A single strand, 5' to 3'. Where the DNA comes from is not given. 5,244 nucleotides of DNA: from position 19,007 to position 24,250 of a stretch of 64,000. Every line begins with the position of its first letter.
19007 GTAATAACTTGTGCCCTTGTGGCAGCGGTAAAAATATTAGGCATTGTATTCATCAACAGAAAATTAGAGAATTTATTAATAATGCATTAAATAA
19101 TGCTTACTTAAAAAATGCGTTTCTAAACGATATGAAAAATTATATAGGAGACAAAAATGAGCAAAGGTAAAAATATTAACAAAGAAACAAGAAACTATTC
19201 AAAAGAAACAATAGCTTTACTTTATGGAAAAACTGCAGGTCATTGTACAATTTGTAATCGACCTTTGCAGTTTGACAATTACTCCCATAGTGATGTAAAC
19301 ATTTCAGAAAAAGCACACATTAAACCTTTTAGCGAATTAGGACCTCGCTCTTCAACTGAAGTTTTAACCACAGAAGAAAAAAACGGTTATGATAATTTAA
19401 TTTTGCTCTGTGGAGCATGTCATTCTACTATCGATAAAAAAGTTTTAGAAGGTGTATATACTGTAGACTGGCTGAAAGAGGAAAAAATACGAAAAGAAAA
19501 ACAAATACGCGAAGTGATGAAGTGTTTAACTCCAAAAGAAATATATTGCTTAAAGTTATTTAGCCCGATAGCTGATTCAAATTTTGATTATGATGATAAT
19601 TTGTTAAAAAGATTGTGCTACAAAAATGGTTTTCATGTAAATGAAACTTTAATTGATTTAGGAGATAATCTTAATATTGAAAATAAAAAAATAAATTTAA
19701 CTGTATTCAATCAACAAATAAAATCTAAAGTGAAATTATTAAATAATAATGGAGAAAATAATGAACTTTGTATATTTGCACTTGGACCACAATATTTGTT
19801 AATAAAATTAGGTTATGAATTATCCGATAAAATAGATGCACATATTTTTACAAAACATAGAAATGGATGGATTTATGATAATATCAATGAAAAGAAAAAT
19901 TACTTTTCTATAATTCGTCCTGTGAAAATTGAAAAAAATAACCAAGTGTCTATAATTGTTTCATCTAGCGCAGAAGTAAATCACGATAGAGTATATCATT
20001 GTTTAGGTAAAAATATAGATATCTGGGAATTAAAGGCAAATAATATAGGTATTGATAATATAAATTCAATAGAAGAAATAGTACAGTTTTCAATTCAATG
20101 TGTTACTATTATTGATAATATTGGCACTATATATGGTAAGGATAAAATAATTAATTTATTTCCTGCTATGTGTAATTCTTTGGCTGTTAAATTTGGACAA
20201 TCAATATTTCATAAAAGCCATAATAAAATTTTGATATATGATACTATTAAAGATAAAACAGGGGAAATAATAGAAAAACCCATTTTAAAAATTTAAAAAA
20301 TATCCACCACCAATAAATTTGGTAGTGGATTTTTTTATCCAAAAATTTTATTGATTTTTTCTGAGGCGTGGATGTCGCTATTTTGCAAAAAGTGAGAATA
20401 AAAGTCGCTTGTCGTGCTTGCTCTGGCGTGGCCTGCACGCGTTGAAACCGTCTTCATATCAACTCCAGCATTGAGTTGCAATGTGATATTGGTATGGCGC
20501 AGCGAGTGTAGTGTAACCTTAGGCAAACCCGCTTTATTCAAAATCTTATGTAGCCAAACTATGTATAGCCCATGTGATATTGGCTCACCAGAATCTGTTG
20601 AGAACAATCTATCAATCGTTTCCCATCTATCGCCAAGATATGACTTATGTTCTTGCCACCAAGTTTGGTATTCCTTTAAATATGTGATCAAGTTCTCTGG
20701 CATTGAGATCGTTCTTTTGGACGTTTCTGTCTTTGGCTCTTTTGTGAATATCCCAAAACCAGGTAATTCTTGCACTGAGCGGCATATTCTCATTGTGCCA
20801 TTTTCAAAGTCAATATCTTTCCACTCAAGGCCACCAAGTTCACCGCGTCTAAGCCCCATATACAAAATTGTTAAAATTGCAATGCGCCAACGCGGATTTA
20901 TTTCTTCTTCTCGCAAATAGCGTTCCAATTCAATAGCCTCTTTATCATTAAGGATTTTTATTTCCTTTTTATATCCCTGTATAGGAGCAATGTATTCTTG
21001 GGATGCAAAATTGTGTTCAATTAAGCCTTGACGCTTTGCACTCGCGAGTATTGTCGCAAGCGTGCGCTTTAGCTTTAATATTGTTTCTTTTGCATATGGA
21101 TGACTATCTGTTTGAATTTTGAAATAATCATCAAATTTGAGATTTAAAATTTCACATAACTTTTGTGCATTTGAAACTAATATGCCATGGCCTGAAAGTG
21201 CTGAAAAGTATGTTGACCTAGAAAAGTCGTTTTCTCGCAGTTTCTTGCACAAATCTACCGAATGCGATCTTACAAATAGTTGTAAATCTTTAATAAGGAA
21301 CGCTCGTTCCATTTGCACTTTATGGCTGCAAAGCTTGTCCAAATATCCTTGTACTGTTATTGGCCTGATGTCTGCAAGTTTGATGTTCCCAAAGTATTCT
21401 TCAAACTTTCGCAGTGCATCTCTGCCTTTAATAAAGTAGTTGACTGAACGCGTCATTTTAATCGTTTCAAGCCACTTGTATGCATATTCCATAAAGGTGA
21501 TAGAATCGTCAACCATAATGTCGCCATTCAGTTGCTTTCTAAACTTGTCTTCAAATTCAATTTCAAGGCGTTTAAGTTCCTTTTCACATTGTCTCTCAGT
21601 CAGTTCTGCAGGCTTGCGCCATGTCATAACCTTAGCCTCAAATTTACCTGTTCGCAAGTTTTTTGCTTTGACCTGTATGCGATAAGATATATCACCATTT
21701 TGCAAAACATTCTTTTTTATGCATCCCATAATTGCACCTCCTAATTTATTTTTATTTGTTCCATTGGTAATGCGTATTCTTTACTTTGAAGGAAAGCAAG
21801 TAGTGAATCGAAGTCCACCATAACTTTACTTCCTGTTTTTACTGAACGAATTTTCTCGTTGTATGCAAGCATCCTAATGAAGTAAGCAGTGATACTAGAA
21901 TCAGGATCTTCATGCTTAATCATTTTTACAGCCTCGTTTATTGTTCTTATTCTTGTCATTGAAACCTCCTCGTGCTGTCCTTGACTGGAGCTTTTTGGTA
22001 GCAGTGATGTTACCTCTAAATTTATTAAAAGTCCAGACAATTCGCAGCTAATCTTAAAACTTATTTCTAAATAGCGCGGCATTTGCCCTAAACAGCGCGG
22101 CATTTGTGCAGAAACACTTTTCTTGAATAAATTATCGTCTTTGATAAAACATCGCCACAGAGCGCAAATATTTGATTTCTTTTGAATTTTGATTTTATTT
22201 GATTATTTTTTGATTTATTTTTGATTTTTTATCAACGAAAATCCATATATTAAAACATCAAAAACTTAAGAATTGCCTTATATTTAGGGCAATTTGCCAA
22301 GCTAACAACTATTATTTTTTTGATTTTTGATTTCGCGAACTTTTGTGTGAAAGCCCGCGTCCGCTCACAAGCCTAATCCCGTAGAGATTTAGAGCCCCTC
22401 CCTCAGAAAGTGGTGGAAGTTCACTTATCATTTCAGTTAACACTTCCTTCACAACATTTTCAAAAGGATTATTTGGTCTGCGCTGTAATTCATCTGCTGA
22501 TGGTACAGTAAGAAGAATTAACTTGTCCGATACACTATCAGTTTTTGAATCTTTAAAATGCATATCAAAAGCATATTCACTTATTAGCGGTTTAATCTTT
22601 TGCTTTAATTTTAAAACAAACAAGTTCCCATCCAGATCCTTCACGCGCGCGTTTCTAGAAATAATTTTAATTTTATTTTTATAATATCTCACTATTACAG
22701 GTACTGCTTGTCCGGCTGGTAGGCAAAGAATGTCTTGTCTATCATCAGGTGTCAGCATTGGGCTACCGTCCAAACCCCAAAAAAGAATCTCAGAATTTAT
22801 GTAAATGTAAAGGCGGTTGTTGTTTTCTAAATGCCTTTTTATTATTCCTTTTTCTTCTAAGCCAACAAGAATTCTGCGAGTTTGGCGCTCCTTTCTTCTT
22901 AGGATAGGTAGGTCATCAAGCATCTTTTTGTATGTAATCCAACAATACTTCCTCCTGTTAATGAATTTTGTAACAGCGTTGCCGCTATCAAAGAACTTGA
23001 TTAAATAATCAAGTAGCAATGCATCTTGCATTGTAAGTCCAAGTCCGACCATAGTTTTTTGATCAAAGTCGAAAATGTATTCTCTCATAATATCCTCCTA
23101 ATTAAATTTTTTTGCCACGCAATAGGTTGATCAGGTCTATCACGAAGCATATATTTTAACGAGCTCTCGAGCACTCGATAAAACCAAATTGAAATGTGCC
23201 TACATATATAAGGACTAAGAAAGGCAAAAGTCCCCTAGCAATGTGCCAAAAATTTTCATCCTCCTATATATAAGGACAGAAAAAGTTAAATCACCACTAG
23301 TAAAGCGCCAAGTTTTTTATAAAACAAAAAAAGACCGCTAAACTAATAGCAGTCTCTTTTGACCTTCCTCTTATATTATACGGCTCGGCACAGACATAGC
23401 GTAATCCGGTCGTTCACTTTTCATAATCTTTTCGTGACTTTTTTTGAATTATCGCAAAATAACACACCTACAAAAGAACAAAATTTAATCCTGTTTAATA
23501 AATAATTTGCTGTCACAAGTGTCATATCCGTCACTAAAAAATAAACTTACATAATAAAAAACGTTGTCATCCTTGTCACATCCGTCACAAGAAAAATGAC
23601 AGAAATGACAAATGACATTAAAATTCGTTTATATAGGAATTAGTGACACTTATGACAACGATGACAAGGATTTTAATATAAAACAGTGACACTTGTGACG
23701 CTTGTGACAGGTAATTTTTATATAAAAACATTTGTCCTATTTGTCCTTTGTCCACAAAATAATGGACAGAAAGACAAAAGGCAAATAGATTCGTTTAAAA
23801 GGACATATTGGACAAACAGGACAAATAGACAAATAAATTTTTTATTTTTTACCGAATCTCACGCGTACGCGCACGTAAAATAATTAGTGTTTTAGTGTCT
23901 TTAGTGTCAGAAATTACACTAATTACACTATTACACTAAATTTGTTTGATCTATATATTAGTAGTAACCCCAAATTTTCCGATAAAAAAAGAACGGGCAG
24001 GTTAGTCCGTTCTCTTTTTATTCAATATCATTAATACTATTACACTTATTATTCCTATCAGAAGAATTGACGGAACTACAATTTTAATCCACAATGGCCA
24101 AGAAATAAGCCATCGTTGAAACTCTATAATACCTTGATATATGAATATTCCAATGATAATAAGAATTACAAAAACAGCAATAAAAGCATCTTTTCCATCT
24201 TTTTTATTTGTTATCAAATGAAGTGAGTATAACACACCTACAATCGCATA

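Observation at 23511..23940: A 430-bp non-coding field of three short-repeat families, each laid out as direct trimers facing inverted trimers at 9-bp period, plus a GC-rich direct trimer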

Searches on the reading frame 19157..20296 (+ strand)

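Call 8: search_protein_families(library=ncbifam, proteins=[window:19157-20296:+], max_evalue=0.01)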
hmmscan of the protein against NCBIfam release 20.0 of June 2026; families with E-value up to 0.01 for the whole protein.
window:19157-20296:+ (379 aa): 1 family
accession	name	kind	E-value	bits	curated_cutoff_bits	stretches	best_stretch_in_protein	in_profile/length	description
NF033611.0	SAVED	domain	2.5e-31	109.2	33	1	184-362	65-245/261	SAVED domain-containing protein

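Call 38: search_protein_families(library=pfam, proteins=[window:19157-20296:+], max_evalue=0.1)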
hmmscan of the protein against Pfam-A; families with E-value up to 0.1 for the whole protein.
window:19157-20296:+ (379 aa): 5 families
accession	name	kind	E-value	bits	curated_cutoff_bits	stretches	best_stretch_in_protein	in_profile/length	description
PF18145.6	SAVED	-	4.6e-28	98.7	26.2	1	185-366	2-180/190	SMODS-associated and fused to various effectors sensor domain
PF13391.12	HNH_2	-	6.4e-05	23.2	21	1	30-94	1-60/66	HNH endonuclease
PF01844.29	HNH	-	0.00032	21.2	21.4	1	30-92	1-44/47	HNH endonuclease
PF23745.1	ANK_LRRK2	-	0.017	15.4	27.5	1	130-182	17-67/130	LRRK2 ANK repeat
PF22678.1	Cytochrom_c_NrfB-like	-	0.02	15.8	27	1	85-129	1-45/89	Cytochrome c-type protein NrfB-like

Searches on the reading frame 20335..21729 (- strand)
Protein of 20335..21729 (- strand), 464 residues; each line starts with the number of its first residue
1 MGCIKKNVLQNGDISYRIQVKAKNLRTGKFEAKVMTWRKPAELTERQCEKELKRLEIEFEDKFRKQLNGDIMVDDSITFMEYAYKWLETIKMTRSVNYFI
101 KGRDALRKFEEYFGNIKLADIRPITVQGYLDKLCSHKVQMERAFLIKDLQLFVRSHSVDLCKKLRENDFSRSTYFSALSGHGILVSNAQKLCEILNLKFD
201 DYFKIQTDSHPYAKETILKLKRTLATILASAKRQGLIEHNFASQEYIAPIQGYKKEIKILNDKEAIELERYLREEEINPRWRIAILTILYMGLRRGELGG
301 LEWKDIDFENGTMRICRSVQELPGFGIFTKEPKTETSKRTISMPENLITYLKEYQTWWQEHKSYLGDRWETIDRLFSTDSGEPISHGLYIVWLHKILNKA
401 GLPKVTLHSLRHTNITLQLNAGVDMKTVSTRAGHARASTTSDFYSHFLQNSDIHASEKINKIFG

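Call 6: search_protein_families(library=pfam, proteins=[window:20335-21729:-], max_evalue=0.01)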
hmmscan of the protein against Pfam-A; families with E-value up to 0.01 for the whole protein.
window:20335-21729:- (464 aa): 3 families
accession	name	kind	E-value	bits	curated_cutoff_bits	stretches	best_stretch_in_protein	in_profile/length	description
PF00589.27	Phage_integrase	-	2e-19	70.5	27.1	1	263-446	6-167/172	Phage integrase family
PF14659.12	Phage_int_SAM_3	-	2.4e-09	37.7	22.6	1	78-133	1-57/58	Phage integrase, N-terminal SAM-like domain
PF13102.12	Phage_int_SAM_5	-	3.1e-05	24.7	22.3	0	198-241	53-92/98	Phage integrase SAM-like domain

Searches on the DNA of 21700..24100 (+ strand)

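Call 11: search_dna_similar(query=window:23089-24001:+, collection=plasmids, mode=distant)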
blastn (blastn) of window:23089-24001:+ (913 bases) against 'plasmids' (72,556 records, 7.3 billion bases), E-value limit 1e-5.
No match.

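Call 12: search_dna_similar(query=window:23089-24001:+, collection=phages, mode=distant)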
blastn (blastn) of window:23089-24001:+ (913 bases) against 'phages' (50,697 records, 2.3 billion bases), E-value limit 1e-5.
No match.

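Call 21: search_rna_families(source=window, start=21700, end=24100, threshold=evalue, max_evalue=1)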
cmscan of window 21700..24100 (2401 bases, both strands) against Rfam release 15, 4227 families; matches with E-value up to 1: 7.
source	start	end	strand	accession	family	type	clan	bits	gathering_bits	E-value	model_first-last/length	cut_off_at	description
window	23282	23366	+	RF01409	STnc250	Gene; sRNA;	-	24.3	42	0.066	1-94/94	no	STnc250 Hfq binding RNA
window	23983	24068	-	RF04339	Plastid-psbJ-3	Cis-reg;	CL00152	23.1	61.7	0.73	1-125/125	no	Plastid-psbJ-3 3UTR RNA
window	23546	23680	+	RF02625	WsnRNA46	Gene; sRNA;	-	21.9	65.3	0.36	1-151/151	no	Wolbachia sRNA 46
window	23731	23786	-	RF04067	mir-4520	Gene; miRNA;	-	21.2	90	0.14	1-70/70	no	mir-4520 microRNA precursor family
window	23982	24023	+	RF03790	MIR8008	Gene; miRNA;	-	20.8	66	0.56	1-55/55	no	MIR8008 microRNA precursor family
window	23940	24021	-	RF01730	Termite-leu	Cis-reg;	-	19.2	51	0.66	1-78/78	no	Termite-leu RNA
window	23732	23787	+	RF04067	mir-4520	Gene; miRNA;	-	18.9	90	0.62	1-70/70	no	mir-4520 microRNA precursor family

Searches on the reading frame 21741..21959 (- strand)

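Call 38: search_protein_families(library=pfam, proteins=[window:21741-21959:-], max_evalue=0.1)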
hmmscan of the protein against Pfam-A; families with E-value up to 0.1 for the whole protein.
window:21741-21959:- (72 aa): 1 family
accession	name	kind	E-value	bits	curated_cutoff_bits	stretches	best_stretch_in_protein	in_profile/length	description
PF20818.2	TelK_stirrup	-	0.039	14.5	27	1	7-39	27-59/92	Protelomerase, stirrup domain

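Call 112: search_protein_families(library=phrogs, proteins=[window:21741-21959:-], max_evalue=0.001)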
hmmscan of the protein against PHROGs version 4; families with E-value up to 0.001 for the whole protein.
window:21741-21959:- (72 aa): 0 families
